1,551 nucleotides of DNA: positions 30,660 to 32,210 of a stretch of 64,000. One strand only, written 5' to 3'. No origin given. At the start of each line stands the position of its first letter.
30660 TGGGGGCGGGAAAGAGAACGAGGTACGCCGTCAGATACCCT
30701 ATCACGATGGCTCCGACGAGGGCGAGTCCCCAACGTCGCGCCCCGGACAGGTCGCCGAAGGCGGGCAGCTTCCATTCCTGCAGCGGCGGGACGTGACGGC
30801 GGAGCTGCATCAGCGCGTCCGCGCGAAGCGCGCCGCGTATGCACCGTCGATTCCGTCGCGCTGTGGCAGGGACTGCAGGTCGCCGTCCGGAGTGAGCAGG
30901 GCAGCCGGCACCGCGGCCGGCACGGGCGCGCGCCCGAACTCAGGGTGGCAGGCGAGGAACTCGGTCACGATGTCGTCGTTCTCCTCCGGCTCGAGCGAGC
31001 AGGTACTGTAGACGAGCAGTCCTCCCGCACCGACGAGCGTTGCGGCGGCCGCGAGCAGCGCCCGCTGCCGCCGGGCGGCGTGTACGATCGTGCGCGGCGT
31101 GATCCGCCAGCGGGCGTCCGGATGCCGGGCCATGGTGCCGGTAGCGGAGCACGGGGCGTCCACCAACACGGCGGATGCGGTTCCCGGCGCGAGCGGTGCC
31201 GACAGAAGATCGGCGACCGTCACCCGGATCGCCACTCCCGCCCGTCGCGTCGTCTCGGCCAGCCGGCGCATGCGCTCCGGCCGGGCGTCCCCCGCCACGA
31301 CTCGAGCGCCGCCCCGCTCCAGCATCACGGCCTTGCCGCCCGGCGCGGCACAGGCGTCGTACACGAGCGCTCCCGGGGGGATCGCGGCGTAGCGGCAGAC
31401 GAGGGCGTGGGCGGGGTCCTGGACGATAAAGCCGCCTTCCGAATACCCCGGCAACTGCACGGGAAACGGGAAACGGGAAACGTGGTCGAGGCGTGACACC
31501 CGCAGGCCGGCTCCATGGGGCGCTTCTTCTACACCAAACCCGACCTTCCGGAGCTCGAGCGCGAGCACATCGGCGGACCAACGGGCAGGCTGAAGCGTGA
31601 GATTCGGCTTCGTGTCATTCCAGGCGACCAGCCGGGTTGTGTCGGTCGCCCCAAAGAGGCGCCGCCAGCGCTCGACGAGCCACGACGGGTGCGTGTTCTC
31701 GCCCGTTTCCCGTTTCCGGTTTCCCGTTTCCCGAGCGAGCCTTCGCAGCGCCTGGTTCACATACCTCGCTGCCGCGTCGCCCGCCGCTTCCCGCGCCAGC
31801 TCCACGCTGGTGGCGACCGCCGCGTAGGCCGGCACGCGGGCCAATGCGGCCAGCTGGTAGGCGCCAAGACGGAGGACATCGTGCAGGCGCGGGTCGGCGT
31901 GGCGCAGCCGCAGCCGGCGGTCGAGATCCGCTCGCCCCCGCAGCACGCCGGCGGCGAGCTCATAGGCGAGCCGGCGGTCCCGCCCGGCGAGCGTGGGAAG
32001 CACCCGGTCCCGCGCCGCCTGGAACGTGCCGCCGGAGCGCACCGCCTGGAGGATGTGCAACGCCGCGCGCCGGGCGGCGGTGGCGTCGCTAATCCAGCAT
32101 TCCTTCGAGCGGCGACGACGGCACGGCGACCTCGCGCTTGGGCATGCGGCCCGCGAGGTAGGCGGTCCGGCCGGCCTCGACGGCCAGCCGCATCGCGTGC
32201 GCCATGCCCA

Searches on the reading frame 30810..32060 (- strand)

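Call 63: search_protein_families(library=pfam, proteins=[window:30810-32060:-], max_evalue=0.001)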
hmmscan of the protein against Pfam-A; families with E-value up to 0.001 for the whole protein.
window:30810-32060:- (416 aa): 4 families
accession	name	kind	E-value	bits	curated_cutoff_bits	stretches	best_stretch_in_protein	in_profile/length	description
PF01189.24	Methyltr_RsmB-F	-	4.4e-41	141.2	27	1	232-412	11-198/199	16S rRNA methyltransferase RsmB/F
PF01029.23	NusB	-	9.2e-14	52.4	23.1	1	21-110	32-133/133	NusB family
PF22458.1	RsmF-B_ferredox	-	4.3e-06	27.2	27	1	124-185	1-64/74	Methyltr_RsmF/B-like, ferredoxin-like domain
PF13649.12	Methyltransf_25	-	0.00051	21.1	27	0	233-300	1-70/97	Methyltransferase domain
